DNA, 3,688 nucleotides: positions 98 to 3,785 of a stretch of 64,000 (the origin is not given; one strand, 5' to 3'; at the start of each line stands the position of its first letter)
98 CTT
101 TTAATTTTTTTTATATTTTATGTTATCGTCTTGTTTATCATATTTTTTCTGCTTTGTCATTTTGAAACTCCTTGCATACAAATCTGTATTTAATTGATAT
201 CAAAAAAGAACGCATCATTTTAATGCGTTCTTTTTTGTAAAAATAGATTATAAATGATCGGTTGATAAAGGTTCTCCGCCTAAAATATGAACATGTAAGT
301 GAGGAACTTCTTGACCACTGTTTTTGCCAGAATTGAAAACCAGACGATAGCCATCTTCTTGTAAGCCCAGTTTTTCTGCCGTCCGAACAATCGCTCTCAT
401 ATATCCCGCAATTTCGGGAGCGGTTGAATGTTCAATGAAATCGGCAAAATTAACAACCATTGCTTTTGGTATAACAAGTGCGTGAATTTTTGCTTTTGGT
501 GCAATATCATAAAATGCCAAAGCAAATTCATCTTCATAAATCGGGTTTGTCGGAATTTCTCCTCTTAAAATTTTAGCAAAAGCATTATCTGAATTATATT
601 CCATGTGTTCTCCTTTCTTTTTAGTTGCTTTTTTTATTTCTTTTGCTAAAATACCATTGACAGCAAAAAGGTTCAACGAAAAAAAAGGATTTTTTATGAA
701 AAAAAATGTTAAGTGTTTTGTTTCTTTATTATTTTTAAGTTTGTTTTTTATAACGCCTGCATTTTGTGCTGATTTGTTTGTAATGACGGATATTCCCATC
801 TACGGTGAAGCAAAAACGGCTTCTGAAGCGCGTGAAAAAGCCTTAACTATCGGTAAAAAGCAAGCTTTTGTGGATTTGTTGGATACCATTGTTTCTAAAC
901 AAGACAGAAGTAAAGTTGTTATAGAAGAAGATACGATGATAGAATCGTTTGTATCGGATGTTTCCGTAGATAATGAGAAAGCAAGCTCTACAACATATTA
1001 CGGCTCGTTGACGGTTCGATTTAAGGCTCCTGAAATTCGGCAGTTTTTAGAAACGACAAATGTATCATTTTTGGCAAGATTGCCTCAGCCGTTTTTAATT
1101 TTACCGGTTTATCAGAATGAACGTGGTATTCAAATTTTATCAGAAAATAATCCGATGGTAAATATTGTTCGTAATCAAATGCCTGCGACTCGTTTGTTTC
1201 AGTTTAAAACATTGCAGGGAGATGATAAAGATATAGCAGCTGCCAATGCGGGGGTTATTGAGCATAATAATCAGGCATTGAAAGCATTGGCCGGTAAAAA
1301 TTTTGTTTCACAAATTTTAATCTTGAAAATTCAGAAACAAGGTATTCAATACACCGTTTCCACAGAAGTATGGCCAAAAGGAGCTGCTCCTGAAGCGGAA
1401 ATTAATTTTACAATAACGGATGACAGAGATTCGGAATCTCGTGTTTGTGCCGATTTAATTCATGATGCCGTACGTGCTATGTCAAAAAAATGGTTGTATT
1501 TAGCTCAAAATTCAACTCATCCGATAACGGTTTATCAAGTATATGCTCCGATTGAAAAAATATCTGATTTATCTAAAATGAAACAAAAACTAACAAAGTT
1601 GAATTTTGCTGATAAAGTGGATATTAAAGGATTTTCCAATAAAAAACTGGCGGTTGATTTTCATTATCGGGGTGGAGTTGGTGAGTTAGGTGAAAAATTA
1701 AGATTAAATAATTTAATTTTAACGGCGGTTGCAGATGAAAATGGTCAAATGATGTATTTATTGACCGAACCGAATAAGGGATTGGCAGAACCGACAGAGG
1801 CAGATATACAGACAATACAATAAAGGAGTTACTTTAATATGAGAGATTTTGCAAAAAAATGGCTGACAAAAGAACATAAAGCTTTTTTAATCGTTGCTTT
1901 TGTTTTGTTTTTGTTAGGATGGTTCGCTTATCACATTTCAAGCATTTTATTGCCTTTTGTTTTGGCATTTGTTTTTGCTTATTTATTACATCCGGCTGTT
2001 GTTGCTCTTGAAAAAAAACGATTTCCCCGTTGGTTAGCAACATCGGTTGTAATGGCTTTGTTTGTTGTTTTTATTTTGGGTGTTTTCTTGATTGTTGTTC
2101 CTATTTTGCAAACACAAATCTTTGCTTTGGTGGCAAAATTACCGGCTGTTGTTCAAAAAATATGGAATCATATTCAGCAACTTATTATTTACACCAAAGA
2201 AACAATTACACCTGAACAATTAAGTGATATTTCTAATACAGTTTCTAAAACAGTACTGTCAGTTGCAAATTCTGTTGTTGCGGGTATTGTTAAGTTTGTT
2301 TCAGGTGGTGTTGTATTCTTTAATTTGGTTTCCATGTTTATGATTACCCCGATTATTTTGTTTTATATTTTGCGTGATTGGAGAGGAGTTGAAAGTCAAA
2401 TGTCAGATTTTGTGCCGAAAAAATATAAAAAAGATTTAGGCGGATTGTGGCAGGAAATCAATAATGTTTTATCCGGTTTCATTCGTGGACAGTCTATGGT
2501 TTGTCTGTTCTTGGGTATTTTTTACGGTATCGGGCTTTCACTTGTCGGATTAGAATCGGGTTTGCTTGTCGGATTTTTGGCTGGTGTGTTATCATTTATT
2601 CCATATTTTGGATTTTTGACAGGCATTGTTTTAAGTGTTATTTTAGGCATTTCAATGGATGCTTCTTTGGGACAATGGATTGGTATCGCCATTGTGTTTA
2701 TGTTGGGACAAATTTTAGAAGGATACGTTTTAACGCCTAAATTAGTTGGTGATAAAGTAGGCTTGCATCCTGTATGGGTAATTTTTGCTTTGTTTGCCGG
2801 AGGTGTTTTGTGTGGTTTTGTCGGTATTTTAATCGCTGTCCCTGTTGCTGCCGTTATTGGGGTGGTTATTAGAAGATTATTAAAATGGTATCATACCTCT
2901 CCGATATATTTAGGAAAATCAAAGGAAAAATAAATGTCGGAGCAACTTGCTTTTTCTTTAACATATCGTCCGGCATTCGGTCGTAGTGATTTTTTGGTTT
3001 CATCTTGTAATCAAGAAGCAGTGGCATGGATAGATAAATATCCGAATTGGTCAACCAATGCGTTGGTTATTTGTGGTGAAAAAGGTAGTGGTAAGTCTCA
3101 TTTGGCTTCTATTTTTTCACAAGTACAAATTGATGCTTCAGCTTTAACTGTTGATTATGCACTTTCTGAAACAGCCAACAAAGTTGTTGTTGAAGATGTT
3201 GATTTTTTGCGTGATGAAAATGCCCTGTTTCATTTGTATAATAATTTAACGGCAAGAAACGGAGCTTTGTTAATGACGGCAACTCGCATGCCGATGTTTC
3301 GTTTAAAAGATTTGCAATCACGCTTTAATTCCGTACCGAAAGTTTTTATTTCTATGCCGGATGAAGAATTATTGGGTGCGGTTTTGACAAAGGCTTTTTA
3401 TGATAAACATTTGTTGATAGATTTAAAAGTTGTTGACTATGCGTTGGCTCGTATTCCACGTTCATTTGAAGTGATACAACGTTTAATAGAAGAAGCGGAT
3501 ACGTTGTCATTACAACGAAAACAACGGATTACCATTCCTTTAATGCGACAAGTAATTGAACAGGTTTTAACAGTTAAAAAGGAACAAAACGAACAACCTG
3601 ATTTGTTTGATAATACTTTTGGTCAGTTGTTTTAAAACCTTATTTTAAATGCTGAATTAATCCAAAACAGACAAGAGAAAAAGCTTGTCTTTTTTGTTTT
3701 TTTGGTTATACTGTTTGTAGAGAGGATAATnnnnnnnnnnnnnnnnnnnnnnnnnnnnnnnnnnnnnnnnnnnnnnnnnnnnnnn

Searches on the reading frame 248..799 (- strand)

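Call 81: search_protein_families(library=pfam, proteins=[window:248-799:-], max_evalue=0.001)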
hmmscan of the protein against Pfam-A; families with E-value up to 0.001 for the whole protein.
window:248-799:- (183 aa): 2 families
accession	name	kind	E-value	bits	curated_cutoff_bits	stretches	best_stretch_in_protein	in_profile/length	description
PF01230.28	HIT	-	2.4e-24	86.3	21.5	1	79-176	1-96/98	HIT domain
PF11969.13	DcpS_C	-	2.9e-14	53.9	24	1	73-174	3-101/114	Scavenger mRNA decapping enzyme C-term binding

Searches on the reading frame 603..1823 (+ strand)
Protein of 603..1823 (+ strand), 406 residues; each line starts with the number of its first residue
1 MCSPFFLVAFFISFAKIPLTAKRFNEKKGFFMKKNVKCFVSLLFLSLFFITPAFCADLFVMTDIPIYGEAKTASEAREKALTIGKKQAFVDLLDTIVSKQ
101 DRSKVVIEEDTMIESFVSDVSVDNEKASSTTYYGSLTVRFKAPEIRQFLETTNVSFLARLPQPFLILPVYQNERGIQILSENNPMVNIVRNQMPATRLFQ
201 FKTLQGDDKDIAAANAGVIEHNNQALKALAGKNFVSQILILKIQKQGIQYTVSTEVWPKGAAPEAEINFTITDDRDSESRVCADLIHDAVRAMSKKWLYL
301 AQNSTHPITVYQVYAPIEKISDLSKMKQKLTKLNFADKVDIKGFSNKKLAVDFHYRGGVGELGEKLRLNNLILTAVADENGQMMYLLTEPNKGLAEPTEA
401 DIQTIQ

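Call 81: search_protein_families(library=pfam, proteins=[window:603-1823:+], max_evalue=0.001)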
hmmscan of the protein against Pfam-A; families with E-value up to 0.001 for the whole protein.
window:603-1823:+ (406 aa): 1 family
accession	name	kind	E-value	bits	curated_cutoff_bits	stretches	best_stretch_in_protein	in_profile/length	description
PF09839.14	DUF2066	-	4.8e-06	26.6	23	1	74-296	15-231/232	Uncharacterized protein conserved in bacteria (DUF2066)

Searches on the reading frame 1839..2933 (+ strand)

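Call 81: search_protein_families(library=pfam, proteins=[window:1839-2933:+], max_evalue=0.001)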
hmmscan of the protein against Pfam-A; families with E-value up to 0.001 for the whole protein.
window:1839-2933:+ (364 aa): 1 family
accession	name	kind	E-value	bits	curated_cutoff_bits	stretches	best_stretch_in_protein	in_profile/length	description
PF01594.21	AI-2E_transport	-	9.2e-64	216.1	34.3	1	19-346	3-325/327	AI-2E family transporter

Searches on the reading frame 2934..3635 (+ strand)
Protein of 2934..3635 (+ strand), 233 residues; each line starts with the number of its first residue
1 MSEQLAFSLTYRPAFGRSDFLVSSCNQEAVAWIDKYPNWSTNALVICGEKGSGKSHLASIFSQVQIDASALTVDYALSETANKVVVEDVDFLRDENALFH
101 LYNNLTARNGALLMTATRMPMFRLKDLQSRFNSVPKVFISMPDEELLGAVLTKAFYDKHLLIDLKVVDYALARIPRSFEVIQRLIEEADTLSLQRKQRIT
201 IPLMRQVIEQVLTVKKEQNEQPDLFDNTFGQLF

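Call 81: search_protein_families(library=pfam, proteins=[window:2934-3635:+], max_evalue=0.001)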
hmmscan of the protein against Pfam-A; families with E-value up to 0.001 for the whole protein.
window:2934-3635:+ (233 aa): 2 families
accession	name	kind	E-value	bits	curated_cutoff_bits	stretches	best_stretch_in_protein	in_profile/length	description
PF00308.24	Bac_DnaA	-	3.2e-08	34.4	23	0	20-86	10-80/162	Bacterial DnaA ATPAse domain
PF22688.2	Hda_lid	-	1.2e-07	32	27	1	153-208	10-65/65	Hda, lid domain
